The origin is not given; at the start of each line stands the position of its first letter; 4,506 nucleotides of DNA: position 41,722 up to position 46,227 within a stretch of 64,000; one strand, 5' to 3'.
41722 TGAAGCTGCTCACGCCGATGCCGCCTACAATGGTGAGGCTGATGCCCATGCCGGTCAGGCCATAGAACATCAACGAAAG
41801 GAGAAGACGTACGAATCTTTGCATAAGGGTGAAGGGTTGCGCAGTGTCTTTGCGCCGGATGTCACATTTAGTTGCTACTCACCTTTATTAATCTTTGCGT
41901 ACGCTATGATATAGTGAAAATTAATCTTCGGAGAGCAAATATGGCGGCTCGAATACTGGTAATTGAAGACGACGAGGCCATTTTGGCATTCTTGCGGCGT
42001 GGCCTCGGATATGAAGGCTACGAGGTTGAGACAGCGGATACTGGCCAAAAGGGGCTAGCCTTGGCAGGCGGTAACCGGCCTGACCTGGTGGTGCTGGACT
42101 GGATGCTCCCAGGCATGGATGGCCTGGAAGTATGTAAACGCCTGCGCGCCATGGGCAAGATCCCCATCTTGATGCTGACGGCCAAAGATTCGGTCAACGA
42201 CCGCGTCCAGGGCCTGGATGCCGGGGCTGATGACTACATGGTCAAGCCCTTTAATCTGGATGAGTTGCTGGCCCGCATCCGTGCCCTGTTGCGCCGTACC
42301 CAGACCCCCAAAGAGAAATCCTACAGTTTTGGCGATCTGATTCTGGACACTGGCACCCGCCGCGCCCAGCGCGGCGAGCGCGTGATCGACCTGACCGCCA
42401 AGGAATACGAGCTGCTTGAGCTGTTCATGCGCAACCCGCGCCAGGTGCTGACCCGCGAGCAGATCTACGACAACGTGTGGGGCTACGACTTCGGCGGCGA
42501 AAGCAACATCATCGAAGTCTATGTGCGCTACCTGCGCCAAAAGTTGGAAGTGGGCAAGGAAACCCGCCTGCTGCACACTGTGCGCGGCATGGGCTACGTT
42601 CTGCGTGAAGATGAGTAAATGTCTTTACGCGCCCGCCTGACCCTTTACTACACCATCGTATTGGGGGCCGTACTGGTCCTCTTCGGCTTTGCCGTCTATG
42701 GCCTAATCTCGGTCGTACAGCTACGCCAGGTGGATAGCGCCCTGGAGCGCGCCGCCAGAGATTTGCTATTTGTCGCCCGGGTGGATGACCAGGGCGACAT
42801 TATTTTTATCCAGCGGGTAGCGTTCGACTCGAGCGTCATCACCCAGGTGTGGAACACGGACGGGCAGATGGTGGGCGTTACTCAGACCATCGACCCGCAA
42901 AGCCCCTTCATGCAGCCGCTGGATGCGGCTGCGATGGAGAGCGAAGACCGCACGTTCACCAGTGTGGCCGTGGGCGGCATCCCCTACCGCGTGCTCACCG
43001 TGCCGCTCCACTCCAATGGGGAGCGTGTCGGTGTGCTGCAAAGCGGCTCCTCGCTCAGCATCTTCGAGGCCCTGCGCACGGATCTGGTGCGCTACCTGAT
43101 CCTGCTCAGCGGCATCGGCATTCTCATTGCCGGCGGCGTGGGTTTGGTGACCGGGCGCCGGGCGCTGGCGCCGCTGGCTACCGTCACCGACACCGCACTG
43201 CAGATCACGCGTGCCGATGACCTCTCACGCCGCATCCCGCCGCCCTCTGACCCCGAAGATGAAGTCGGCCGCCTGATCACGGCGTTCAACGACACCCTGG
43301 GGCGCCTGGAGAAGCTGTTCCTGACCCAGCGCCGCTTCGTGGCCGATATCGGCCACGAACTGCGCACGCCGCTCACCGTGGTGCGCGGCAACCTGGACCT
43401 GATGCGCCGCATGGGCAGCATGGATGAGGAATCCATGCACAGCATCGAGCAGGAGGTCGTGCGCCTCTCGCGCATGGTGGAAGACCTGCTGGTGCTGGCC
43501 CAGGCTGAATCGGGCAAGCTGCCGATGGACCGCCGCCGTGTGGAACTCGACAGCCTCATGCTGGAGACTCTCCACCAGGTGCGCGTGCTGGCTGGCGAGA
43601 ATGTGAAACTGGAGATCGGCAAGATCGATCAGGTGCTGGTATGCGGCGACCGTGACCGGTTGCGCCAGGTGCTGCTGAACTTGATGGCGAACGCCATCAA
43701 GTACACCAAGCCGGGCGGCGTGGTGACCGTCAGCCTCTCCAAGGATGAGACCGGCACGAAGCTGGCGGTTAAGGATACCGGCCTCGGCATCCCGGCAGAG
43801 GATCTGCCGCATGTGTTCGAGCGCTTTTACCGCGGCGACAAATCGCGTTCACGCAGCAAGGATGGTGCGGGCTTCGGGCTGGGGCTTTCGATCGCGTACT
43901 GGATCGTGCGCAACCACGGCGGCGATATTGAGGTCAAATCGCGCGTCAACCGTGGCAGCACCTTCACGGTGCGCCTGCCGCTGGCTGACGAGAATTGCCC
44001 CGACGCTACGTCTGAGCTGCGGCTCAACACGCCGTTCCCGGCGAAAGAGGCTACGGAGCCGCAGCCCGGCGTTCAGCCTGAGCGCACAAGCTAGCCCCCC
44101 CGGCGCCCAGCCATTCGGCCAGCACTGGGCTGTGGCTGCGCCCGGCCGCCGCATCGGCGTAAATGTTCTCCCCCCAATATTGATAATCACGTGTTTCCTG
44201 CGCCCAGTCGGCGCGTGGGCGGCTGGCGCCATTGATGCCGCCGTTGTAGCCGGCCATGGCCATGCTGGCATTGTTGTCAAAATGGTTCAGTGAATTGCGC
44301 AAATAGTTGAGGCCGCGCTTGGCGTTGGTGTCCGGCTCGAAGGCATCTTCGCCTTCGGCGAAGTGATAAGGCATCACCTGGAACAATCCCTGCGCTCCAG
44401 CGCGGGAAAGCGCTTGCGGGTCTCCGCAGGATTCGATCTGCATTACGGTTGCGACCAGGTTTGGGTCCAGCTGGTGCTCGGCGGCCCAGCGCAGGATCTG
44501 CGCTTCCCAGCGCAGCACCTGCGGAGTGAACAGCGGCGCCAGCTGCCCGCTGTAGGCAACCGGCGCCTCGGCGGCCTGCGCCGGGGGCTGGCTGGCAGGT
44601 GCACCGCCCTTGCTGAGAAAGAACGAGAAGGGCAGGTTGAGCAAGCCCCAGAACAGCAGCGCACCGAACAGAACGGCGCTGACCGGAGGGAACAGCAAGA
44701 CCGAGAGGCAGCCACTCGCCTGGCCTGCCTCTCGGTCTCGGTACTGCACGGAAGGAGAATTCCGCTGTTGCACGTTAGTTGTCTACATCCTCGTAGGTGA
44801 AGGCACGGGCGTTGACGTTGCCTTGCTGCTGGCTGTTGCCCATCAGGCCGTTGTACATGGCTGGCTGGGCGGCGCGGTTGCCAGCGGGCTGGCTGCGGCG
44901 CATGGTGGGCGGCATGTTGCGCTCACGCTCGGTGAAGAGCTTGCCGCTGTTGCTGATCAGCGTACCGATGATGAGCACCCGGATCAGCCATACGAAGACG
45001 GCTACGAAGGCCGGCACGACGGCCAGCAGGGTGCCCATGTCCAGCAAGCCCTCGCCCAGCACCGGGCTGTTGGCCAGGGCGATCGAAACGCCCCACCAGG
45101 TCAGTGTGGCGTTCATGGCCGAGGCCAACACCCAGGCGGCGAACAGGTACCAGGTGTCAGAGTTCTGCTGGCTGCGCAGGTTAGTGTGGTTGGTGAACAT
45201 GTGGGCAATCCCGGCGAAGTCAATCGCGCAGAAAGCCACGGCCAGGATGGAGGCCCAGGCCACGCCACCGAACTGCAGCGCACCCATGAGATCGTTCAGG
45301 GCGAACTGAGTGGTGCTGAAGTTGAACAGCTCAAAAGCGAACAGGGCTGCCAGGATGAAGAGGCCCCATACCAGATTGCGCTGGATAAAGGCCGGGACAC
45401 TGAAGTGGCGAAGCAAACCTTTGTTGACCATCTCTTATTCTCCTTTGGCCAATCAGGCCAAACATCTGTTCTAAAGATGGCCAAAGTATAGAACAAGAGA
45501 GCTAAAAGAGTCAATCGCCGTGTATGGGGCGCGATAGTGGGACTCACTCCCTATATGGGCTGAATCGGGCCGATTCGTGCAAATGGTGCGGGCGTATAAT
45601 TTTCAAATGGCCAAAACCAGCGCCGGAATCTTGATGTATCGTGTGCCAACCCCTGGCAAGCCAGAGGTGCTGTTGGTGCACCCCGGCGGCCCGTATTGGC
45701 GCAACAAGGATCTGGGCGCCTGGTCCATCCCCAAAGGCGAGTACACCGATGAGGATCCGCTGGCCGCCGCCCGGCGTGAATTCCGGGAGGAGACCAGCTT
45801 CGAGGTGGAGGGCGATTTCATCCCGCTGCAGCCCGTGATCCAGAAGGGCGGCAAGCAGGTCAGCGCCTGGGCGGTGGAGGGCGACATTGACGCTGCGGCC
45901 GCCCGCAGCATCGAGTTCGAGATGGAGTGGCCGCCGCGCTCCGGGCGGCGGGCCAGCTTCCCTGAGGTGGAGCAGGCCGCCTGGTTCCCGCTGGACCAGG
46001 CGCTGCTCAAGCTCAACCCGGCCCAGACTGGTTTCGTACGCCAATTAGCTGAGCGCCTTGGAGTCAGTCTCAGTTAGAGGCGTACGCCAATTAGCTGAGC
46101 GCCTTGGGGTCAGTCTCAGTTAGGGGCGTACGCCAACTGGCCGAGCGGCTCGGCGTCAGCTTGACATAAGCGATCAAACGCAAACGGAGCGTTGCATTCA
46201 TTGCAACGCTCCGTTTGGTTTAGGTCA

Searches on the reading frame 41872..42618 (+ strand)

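Call 105: search_protein_families(library=pfam, proteins=[window:41872-42618:+], max_evalue=0.1)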
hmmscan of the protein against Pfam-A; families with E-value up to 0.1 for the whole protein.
window:41872-42618:+ (248 aa): 2 families
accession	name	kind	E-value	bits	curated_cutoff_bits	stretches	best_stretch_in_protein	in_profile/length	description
PF00072.30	Response_reg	-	6.4e-32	110.5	30.2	1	28-137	1-111/111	Response regulator receiver domain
PF00486.34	Trans_reg_C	-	1e-28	99.6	26.2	1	170-244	2-77/77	Transcriptional regulatory protein, C terminal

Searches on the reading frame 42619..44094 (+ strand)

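Call 8: search_protein_families(library=pfam, proteins=[window:42619-44094:+], max_evalue=0.01)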
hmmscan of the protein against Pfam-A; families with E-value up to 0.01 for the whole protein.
window:42619-44094:+ (491 aa): 5 families
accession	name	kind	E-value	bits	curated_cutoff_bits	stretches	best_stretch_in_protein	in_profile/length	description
PF02518.31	HATPase_c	-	7.6e-32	110.5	26.4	1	343-456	1-110/111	Histidine kinase-, DNA gyrase B-, and HSP90-like ATPase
PF00512.31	HisKA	-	9.6e-17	61.2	26.9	1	237-299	2-66/66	His Kinase A (phospho-acceptor) domain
PF00672.30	HAMP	-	7.5e-09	36.2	25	1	178-231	2-52/53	HAMP domain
PF13589.12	HATPase_c_3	-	0.00032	21.2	25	1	352-427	7-81/137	Histidine kinase-, DNA gyrase B-, and HSP90-like ATPase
PF13581.12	HATPase_c_2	-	0.0026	18.2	27.4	1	346-423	30-104/127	Histidine kinase-like ATPase domain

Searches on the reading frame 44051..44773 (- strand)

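Call 105: search_protein_families(library=pfam, proteins=[window:44051-44773:-], max_evalue=0.1)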
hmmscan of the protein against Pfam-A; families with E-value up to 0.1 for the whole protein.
window:44051-44773:- (240 aa): 1 family
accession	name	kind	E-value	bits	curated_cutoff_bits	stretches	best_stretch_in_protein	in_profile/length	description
PF01464.25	SLT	-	2.2e-19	69.6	21.3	1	94-185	4-103/117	Transglycosylase SLT domain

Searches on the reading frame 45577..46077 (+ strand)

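Call 105: search_protein_families(library=pfam, proteins=[window:45577-46077:+], max_evalue=0.1)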
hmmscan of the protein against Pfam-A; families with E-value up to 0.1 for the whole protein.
window:45577-46077:+ (166 aa): 1 family
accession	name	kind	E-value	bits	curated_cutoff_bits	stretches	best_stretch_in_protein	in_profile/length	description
PF00293.34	NUDIX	-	9e-13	48.8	21.1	1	18-156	8-133/134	NUDIX domain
